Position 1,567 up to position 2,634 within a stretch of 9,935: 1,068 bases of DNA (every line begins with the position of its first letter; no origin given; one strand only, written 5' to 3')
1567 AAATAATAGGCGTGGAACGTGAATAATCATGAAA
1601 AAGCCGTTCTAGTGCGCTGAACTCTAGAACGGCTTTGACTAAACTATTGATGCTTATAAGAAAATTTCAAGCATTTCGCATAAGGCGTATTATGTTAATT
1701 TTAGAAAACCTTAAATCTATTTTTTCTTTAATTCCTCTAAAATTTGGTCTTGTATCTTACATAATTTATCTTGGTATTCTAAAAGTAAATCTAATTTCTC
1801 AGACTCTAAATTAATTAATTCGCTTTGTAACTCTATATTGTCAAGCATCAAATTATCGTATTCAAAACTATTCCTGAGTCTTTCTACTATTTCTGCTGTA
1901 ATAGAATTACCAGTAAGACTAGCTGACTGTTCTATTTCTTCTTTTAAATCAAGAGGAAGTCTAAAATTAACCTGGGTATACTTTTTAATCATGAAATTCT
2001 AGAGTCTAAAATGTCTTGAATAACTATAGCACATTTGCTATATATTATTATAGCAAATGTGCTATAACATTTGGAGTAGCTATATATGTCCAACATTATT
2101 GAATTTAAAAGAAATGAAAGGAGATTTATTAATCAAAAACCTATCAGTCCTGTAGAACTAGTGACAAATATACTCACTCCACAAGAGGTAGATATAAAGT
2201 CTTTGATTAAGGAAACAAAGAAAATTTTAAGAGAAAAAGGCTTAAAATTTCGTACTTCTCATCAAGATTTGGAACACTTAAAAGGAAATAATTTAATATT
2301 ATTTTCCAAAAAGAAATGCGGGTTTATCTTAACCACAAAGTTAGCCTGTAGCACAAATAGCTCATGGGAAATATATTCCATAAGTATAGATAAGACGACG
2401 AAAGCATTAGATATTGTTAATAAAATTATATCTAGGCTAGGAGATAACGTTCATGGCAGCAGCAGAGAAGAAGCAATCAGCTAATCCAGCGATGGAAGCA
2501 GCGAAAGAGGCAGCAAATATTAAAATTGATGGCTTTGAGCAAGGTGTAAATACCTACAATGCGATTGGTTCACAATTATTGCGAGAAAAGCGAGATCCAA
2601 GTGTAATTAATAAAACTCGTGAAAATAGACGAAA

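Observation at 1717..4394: AT-rich six-gene cargo inside a pdif module, bounded by divergent RHH and wHTH regulators with perfect palindromic operators; no recognisable function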

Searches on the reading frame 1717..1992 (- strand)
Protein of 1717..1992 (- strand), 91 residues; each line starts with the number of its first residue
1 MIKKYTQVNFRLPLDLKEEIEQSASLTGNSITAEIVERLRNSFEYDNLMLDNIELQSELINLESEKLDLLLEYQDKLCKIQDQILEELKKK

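Call 7: search_protein_families(library=pfam, proteins=[window:1717-1992:-], max_evalue=1)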
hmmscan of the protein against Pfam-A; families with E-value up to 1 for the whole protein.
window:1717-1992:- (91 aa): 4 families
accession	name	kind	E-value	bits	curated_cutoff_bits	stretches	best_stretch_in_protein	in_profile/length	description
PF03869.20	Arc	-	1.4e-05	25.2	20.4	1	6-44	5-43/50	Arc-like DNA binding domain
PF06720.17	Phi-29_GP16_7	-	8.4e-05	23.3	27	1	2-47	44-88/94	Bacteriophage phi-29 early protein GP16.7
PF01402.27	RHH_1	-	0.12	12.8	20.5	1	8-32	2-26/39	Ribbon-helix-helix protein, copG family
PF08284.16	RVP_2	-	0.13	12.5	20.3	1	48-84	86-121/136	Retroviral aspartyl protease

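Call 8: search_protein_families(library=padloc, proteins=[window:1717-1992:-], max_evalue=1)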
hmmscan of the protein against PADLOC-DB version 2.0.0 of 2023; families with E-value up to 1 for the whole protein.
window:1717-1992:- (91 aa): 0 families

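Call 9: search_protein_families(library=phrogs, proteins=[window:1717-1992:-], max_evalue=1)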
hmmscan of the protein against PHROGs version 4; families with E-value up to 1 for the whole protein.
window:1717-1992:- (91 aa): 15 families
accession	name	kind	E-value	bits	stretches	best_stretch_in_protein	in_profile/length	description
phrog_795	-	other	1.2e-11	46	1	3-67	15-81/116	partition protein ATPase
phrog_1388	-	unknown function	5.4e-11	43.9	1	1-44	1-44/143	-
phrog_2685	-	other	2e-10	42.3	1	3-77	16-89/161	partition protein ATPase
phrog_1287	-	unknown function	1e-08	36.6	1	3-90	7-95/115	-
phrog_228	-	transcription regulation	7.9e-08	33.3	1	3-64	8-69/251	Arc-like repressor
phrog_3178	-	transcription regulation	2.5e-05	25.6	1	6-70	10-71/125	Arc-like DNA binding domain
phrog_582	-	transcription regulation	0.00038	21.7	1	3-49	55-101/105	Arc-like repressor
phrog_7906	-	transcription regulation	0.0022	19.8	1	3-61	7-64/111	Arc-like transcriptional regulator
phrog_38161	-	transcription regulation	0.0032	18.2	1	10-56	14-60/137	Arc-like transcriptional regulator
phrog_4515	-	unknown function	0.0091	16.3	1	4-48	4-48/224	-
phrog_6682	-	DNA, RNA and nucleotide metabolism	0.011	16.9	1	2-42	76-115/129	GP16.7-like replication protein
phrog_13890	-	unknown function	0.016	16.2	1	3-36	15-48/73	-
phrog_10531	-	unknown function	0.031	15.8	1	4-41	5-42/89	-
phrog_30599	-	transcription regulation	0.035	15.6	1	7-41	12-46/100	transcriptional regulator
phrog_18811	-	moron, auxiliary metabolic gene and host takeover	0.31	10.5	1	42-84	268-309/676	toxin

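Call 10: search_protein_families(library=ncbifam, proteins=[window:1717-1992:-], max_evalue=1)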
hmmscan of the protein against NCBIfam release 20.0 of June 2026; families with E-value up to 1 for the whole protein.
window:1717-1992:- (91 aa): 2 families
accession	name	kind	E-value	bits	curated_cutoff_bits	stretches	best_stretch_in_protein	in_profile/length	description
NF052309.1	conj_TF_TprA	exception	0.0049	17.3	150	1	10-47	10-47/81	ICE element conjugation transcription factor TprA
NF041551.1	YlcI_YnfO_N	subfamily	0.034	14.2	30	1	6-32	3-28/42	YlcI/YnfO family protein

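Call 43: search_dna_similar(query=window:1717-1992:-, collection=plasmids, mode=protein, max_rows=40, max_evalue=0.001)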
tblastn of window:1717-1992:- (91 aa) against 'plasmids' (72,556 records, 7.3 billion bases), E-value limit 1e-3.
Records with a match: 19; places in all: 20; records where one place covers at least 80% of the query: 12.
Best place of each record, by identity: >=99% 9; <60% 10.
By first word of the organism name: Acinetobacter 16; Citrobacter 3.
By predicted mobility (MOB-suite, as given by PLSDB): non-mobilizable 9; mobilizable 9; conjugative 1.
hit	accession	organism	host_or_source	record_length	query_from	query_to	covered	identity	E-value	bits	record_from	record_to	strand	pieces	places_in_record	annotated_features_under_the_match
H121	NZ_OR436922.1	Acinetobacter baumannii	-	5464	1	91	100%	100.0%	2e-50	176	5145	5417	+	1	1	Arc family DNA-binding protein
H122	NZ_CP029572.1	Acinetobacter baumannii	Homo sapiens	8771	1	91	100%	100.0%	2e-50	176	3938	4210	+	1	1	Arc family DNA-binding protein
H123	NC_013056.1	Acinetobacter calcoaceticus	-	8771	1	91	100%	100.0%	2e-50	176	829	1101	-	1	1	Arc family DNA-binding protein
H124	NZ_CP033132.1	Acinetobacter wuhouensis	Culture,Sewage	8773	1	91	100%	100.0%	2e-50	176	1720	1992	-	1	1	Arc family DNA-binding protein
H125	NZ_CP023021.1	Acinetobacter baumannii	Homo sapiens,blood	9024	1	91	100%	100.0%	2e-50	176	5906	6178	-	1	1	Arc family DNA-binding protein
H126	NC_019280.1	Acinetobacter baumannii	-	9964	1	91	100%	100.0%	2e-50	176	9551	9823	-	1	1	Arc family DNA-binding protein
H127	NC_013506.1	Acinetobacter baumannii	-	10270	1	91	100%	100.0%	2e-50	176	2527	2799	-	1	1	Arc family DNA-binding protein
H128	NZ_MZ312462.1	Acinetobacter nosocomialis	-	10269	1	91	100%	100.0%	2e-50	176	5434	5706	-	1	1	Arc family DNA-binding protein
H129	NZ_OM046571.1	Acinetobacter nosocomialis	-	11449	1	91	100%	100.0%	2e-50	176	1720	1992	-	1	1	Arc family DNA-binding protein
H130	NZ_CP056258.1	Citrobacter freundii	culture,Wastewater influent sample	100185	1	88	97%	38.7%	2e-4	45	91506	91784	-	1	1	Arc family DNA-binding protein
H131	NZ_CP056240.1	Citrobacter freundii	culture,Wastewater effluent sample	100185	1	88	97%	38.7%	2e-4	45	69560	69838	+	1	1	Arc family DNA-binding protein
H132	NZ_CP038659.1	Citrobacter freundii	Homo sapiens,stool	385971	1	88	97%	38.7%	2e-4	45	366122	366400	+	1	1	Arc family DNA-binding protein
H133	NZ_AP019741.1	Acinetobacter radioresistens DSM 6976 = NBRC 102413 = CIP ...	-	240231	1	44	48%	53.3%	8e-4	43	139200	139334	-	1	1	hypothetical protein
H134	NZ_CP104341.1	Acinetobacter baumannii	Homo sapiens,Wound/Abscess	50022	1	44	48%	52.3%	2e-4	45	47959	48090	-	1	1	Arc family DNA-binding protein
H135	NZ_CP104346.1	Acinetobacter baumannii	Homo sapiens,Wound/Abscess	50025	1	44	48%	52.3%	2e-4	45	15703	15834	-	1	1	Arc family DNA-binding protein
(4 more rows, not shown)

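Call 79: list_cluster_members(proteins=[window:1717-1992:-, window:2086-2484:+, window:2453-2671:+, window:2760-3494:-, window:3513-3833:-, window:3984-4394:+])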
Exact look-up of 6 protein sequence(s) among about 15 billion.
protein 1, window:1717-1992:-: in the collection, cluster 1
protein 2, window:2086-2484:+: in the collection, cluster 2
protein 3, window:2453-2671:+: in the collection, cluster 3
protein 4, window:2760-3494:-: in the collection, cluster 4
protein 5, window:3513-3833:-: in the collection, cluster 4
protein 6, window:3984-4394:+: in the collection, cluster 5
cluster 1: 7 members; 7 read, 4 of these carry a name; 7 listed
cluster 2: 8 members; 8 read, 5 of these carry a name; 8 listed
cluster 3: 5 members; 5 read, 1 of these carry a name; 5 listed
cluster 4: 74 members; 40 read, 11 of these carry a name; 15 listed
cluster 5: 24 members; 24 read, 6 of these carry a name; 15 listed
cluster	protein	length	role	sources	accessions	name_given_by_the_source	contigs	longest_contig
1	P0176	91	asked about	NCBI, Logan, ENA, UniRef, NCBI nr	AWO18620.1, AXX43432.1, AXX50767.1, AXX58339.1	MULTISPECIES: Arc family DNA-binding protein [Bacteria] | Arc family DNA-binding protein n=2 Tax=Acinetobacter TaxID=469 RepID=A0A3G2SXW8_9GAMM | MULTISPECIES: Arc family DNA-binding protein [Acinetobacter]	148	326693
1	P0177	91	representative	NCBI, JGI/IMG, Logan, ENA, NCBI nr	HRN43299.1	MAG TPA: Arc family DNA-binding protein [Flavobacterium sp.] | uncharacterized protein (DUF1778 family) | Arc family DNA-binding protein [Flavobacterium sp.]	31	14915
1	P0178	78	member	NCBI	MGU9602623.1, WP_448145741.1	Arc family DNA-binding protein, partial [Acinetobacter baumannii]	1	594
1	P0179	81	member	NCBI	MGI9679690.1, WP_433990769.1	Arc family DNA-binding protein, partial [Acinetobacter baumannii]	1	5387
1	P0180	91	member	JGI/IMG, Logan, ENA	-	-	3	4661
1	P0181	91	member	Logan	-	-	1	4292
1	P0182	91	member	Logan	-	-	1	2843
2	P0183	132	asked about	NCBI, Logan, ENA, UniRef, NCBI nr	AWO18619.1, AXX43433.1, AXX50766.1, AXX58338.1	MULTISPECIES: hypothetical protein [Bacteria] | Uncharacterized protein n=1 Tax=Acinetobacter wuhouensis TaxID=1879050 ... | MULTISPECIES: hypothetical protein [Acinetobacter]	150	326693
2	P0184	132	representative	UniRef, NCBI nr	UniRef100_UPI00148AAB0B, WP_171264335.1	hypothetical protein n=1 Tax=Acinetobacter calcoaceticus TaxID=471 RepID=UPI00148AAB0B | hypothetical protein [Acinetobacter calcoaceticus]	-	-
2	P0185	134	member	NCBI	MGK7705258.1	hypothetical protein ACSRC3_18865, partial [Acinetobacter baumannii]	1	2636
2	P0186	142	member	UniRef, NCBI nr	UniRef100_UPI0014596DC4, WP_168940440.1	hypothetical protein n=1 Tax=Acinetobacter baumannii TaxID=470 RepID=UPI0014596DC4 | hypothetical protein [Acinetobacter baumannii]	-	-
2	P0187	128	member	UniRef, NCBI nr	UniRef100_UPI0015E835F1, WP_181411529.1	hypothetical protein n=1 Tax=Acinetobacter baumannii TaxID=470 RepID=UPI0015E835F1 | hypothetical protein [Acinetobacter baumannii]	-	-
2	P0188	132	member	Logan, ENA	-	-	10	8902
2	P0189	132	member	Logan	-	-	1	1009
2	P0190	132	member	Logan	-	-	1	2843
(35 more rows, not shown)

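Call 86: find_encoding_contigs(protein=P0188, flank=6000, max_places=3)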
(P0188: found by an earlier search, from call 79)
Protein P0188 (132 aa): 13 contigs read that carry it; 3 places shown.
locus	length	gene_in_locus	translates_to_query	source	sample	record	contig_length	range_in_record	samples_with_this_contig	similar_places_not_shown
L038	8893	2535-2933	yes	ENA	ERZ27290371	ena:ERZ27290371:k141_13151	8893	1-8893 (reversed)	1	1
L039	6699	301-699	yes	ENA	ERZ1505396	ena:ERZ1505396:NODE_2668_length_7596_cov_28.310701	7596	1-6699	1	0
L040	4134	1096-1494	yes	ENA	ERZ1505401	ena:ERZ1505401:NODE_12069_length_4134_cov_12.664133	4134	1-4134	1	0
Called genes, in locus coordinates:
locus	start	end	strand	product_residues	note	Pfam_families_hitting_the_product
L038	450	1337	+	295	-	PF01051:Rep3_N, PF21205:Rep3_C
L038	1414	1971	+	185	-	-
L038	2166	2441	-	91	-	PF03869:Arc (faint)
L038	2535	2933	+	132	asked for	-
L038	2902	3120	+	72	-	-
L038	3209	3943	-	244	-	-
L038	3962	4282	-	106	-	-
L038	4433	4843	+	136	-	PF21984:DnaD_N, PF01978:TrmB (faint), PF13730:HTH_36, PF01726:LexA_DNA_bind (weak), PF01047:MarR (faint)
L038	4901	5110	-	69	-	-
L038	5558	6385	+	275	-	PF00905:Transpeptidase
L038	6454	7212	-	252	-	-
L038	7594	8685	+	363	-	PF03389:MobA_MobL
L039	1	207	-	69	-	?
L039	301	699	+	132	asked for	-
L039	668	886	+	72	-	-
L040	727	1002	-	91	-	PF03869:Arc (faint)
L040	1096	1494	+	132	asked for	-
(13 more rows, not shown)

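Call 87: find_encoding_contigs(protein=P0190, flank=6000, max_places=3)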
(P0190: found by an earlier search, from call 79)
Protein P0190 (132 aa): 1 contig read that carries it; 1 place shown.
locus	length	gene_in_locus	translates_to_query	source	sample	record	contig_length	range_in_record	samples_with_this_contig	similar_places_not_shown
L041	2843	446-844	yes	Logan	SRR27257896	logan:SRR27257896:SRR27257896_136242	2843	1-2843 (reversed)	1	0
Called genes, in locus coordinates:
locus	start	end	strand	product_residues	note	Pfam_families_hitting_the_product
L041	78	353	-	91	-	-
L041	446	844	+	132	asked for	-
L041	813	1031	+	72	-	-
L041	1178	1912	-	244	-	-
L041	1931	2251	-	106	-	-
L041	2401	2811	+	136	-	PF21984:DnaD_N, PF01978:TrmB (faint), PF13730:HTH_36, PF01726:LexA_DNA_bind (weak), PF01047:MarR (faint)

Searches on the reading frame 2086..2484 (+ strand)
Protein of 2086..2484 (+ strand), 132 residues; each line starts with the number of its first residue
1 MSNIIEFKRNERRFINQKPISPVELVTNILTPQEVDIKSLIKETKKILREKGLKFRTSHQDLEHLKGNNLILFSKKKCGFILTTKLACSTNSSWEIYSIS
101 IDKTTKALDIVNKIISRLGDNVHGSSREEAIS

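Call 7: search_protein_families(library=pfam, proteins=[window:2086-2484:+], max_evalue=1)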
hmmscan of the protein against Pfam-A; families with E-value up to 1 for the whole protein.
window:2086-2484:+ (132 aa): 1 family
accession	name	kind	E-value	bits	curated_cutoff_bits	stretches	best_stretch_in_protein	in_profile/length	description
PF18016.8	SAM_3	-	0.13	12.7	22.6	1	33-77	4-47/65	SAM domain (Sterile alpha motif)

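Call 8: search_protein_families(library=padloc, proteins=[window:2086-2484:+], max_evalue=1)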
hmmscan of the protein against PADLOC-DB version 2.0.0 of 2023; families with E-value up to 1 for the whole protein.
window:2086-2484:+ (132 aa): 0 families

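Call 9: search_protein_families(library=phrogs, proteins=[window:2086-2484:+], max_evalue=1)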
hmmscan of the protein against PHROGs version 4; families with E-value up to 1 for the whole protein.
window:2086-2484:+ (132 aa): 1 family
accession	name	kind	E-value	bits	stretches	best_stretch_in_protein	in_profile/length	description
phrog_24145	-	unknown function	0.068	14.1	1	94-132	101-139/143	-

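Call 10: search_protein_families(library=ncbifam, proteins=[window:2086-2484:+], max_evalue=1)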
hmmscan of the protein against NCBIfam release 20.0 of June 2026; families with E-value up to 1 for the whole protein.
window:2086-2484:+ (132 aa): 0 families

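Call 41: search_dna_similar(query=window:2086-2484:+, collection=plasmids, mode=protein, max_rows=40, max_evalue=0.01, rows=spread)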
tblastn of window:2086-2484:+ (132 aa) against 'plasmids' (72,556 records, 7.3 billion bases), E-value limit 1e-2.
Records with a match: 9; places in all: 9; records where one place covers at least 80% of the query: 9.
Best place of each record, by identity: >=99% 9.
By first word of the organism name: Acinetobacter 9.
By predicted mobility (MOB-suite, as given by PLSDB): mobilizable 8; non-mobilizable 1.
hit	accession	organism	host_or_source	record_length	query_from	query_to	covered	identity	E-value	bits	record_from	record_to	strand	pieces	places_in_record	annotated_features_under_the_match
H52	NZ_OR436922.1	Acinetobacter baumannii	-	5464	1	132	100%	100.0%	9e-81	265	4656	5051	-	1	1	hypothetical protein (x2)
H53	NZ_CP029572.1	Acinetobacter baumannii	Homo sapiens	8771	1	132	100%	100.0%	9e-81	265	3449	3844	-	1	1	hypothetical protein (x2)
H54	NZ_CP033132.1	Acinetobacter wuhouensis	Culture,Sewage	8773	1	132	100%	100.0%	9e-81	265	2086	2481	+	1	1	hypothetical protein (x2)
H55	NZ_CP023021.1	Acinetobacter baumannii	Homo sapiens,blood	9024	1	132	100%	100.0%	9e-81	265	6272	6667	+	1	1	hypothetical protein (x2)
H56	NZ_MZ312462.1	Acinetobacter nosocomialis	-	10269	1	132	100%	100.0%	9e-81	265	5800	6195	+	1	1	hypothetical protein (x2)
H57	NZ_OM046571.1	Acinetobacter nosocomialis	-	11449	1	132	100%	100.0%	9e-81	265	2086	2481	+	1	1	hypothetical protein (x2)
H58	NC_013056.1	Acinetobacter calcoaceticus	-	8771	1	132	100%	99.2%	6e-80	262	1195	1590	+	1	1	hypothetical protein (x2)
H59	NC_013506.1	Acinetobacter baumannii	-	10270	3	132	98%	100.0%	3e-79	260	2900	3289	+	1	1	hypothetical protein (x2)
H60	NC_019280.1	Acinetobacter baumannii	-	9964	17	132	88%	100.0%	1e-69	232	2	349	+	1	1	hypothetical protein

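Call 53: find_encoding_contigs(protein=window:2086-2484:+, flank=6000, max_places=8)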
Protein window:2086-2484:+ (132 aa): 24 contigs read that carry it; 8 places shown.
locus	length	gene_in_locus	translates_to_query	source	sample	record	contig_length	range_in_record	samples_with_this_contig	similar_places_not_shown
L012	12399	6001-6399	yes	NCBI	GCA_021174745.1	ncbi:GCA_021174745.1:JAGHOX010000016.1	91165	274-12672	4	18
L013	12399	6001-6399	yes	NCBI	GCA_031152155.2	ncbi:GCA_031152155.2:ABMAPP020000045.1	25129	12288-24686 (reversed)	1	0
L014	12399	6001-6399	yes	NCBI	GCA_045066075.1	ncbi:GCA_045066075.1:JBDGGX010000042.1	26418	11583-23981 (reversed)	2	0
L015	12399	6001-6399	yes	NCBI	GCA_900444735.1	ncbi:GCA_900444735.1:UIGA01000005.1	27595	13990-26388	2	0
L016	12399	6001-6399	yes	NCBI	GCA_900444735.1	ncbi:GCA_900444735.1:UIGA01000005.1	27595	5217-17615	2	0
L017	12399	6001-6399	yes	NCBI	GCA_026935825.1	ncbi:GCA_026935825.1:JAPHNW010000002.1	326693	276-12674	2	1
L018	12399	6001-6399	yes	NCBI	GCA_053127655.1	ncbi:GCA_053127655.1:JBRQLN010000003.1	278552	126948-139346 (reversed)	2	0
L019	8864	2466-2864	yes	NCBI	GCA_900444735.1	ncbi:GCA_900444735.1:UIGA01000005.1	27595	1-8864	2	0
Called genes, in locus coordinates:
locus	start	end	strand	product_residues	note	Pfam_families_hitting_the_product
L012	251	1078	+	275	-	PF00905:Transpeptidase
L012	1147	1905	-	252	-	-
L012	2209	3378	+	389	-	PF03389:MobA_MobL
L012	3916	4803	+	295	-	PF01051:Rep3_N, PF21205:Rep3_C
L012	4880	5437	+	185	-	-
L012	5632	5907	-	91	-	PF03869:Arc (faint)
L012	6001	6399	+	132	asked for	-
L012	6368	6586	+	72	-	-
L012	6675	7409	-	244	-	-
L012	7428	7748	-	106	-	-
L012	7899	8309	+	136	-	PF21984:DnaD_N, PF01978:TrmB (faint), PF13730:HTH_36, PF01726:LexA_DNA_bind (weak), PF01047:MarR (faint)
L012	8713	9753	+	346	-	PF13546:DDE_5, PF01609:DDE_Tnp_1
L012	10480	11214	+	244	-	PF01177:Asp_Glu_race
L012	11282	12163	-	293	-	PF02668:TauD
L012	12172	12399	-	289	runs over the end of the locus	PF00528:BPD_transp_1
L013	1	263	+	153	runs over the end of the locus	PF20935:DUF6847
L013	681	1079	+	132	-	-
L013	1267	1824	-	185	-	-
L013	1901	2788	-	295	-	PF01051:Rep3_N, PF21205:Rep3_C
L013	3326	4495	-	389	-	PF03389:MobA_MobL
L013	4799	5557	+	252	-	-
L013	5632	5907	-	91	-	PF03869:Arc (faint)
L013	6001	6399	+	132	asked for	-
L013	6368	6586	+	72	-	-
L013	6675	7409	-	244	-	-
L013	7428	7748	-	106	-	-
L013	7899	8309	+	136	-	PF21984:DnaD_N, PF01978:TrmB (faint), PF13730:HTH_36, PF01726:LexA_DNA_bind (weak), PF01047:MarR (faint)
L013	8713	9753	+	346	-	PF13546:DDE_5, PF01609:DDE_Tnp_1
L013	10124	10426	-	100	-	-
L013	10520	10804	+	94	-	-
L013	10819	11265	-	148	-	-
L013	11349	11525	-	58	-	-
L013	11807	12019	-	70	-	-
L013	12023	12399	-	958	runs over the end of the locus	PF03389:MobA_MobL, PF03432:Relaxase (weak), PF01443:Viral_helicase1 (faint), PF13245:AAA_19, PF13604:AAA_30, PF22232:TraI_hel_assoc_N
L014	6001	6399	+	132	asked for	-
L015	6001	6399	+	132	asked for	-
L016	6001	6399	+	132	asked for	-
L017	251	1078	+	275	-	PF00905:Transpeptidase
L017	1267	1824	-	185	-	-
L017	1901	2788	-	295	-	PF01051:Rep3_N, PF21205:Rep3_C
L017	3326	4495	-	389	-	PF03389:MobA_MobL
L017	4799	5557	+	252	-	-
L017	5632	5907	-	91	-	PF03869:Arc (faint)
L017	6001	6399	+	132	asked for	-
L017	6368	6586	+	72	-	-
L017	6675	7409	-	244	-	-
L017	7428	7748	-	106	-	-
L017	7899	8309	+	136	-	PF21984:DnaD_N, PF01978:TrmB (faint), PF13730:HTH_36, PF01726:LexA_DNA_bind (weak), PF01047:MarR (faint)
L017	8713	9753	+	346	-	PF13546:DDE_5, PF01609:DDE_Tnp_1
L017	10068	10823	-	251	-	PF14464:Prok-JAB, PF00877:NLPC_P60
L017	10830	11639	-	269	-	PF05100:Phage_tail_L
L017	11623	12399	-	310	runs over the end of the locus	PF25670:Phage_tail_C_2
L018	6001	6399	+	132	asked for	-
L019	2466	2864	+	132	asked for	-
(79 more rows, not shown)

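Call 54: find_related_loci(query=window:2086-2484:+, collection=genome_contigs, flank=5000)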
Query window:2086-2484:+ (132 aa) in genome_contigs; peptide patterns used: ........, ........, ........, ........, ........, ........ (x = any residue, [..] = any of these).
155 stretches matched a pattern, but none encodes a relative of the query by tblastn (E <= 1e-3).

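Call 84: find_related_loci(query=window:2086-2484:+, collection=metagenome_contigs, flank=4000)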
Query window:2086-2484:+ (132 aa) in metagenome_contigs; peptide patterns used: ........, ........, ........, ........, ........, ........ (x = any residue, [..] = any of these).
321 stretches matched a pattern, but none encodes a relative of the query by tblastn (E <= 1e-3).

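Call 85: find_related_loci(query=window:2086-2484:+, collection=viral_contigs, flank=4000)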
Query window:2086-2484:+ (132 aa) in viral_contigs; peptide patterns used: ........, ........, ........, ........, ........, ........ (x = any residue, [..] = any of these).
14 stretches matched a pattern, but none encodes a relative of the query by tblastn (E <= 1e-3).
